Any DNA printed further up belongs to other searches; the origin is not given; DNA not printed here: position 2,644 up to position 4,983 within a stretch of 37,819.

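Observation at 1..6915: Operon alternating dockerin-tagged and cohesin-bearing secreted proteins next to an ABC importer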

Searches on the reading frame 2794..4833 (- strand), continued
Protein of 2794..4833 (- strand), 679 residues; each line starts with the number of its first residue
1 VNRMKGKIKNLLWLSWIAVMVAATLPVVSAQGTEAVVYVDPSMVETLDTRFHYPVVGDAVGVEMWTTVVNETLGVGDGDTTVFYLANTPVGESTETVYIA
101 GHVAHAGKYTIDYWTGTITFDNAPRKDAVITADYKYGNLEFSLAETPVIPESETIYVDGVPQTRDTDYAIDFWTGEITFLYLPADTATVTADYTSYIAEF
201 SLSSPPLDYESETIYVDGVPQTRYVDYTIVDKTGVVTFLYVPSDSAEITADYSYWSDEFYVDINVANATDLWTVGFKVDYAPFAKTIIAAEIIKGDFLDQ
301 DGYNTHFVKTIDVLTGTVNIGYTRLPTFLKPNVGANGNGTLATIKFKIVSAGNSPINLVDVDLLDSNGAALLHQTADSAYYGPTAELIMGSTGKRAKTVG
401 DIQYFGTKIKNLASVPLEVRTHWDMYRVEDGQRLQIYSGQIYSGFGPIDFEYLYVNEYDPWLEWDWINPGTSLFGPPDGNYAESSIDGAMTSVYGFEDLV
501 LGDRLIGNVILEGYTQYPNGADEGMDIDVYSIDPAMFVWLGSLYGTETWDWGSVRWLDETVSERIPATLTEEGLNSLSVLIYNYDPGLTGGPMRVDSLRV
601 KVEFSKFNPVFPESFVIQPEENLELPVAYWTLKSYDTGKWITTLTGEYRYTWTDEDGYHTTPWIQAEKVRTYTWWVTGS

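Call 41: search_protein_families(library=pfam, proteins=[L002:14012-15286:+, L002:15283-18012:+, L002:18153-18917:+], max_evalue=0.01)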
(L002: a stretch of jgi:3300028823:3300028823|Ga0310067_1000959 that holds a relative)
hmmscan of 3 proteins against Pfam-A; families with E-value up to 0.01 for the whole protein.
L002:14012-15286:+ (424 aa): 5 families
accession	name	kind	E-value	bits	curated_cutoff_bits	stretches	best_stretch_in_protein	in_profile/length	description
PF18911.6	PKD_4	-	5e-20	71.8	27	1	193-274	3-82/85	PKD domain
PF00801.26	PKD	-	2.3e-15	56.8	23.5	1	198-268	2-74/80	PKD domain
PF00963.24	Cohesin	-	3.4e-15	56.9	24.1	1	45-150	12-123/139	Cohesin domain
PF07705.17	CARDB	-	7.9e-07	29.7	22.7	1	286-362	8-83/101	CARDB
PF22352.2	K319L-like_PKD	-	3.8e-05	24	27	1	208-275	11-84/84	K319L-like, PKD domain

L002:15283-18012:+ (909 aa): 5 families
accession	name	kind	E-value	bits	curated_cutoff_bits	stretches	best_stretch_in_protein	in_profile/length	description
PF18911.6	PKD_4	-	9e-26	90.2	27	2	223-292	16-77/85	PKD domain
PF00801.26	PKD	-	8.1e-21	74.3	23.5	2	224-293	14-75/80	PKD domain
PF07705.17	CARDB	-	8.6e-10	39.2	22.7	2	309-407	6-89/101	CARDB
PF12690.13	BsuPI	-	0.0047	17.3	22.9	0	355-400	47-95/101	Intracellular proteinase inhibitor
PF05660.16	DUF807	-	0.0055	17.1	25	0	551-587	65-101/142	Coxiella burnetii protein of unknown function (DUF807)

L002:18153-18917:+ (254 aa): 1 family
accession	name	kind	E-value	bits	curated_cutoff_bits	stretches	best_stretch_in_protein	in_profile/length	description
PF00963.24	Cohesin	-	6.5e-08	33.3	24.1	1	43-141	8-105/139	Cohesin domain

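Call 58: find_related_loci(query=A2, collection=metagenome_contigs, flank=10000)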
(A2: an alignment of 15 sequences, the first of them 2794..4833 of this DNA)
Query A2 (679 aa) in metagenome_contigs; peptide patterns used: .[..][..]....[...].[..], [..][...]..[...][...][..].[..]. (x = any residue, [..] = any of these).
39 stretches matched a pattern; 13 encode a relative of the query (tblastn E <= 1e-3); 13 distinct loci.
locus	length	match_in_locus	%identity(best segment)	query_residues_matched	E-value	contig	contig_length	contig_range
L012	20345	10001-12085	74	1-677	0e+0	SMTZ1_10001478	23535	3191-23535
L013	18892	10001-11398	59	3-677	3e-149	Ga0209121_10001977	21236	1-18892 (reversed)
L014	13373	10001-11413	54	3-679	5e-139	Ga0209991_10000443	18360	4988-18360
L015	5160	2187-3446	47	257-677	2e-111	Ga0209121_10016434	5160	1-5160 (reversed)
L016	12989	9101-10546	45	7-679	1e-103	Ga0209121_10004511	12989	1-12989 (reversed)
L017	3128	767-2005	41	257-676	1e-86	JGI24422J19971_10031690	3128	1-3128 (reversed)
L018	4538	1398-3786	41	257-676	2e-85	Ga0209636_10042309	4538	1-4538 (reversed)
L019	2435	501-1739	41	257-676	6e-88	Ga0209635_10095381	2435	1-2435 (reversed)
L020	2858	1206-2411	40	258-667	1e-76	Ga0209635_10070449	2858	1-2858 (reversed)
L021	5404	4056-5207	40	258-640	5e-75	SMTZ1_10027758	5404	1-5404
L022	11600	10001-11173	42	257-645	5e-86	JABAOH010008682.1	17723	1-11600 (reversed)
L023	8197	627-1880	32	232-650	6e-51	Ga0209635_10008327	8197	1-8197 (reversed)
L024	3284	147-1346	33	257-650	1e-50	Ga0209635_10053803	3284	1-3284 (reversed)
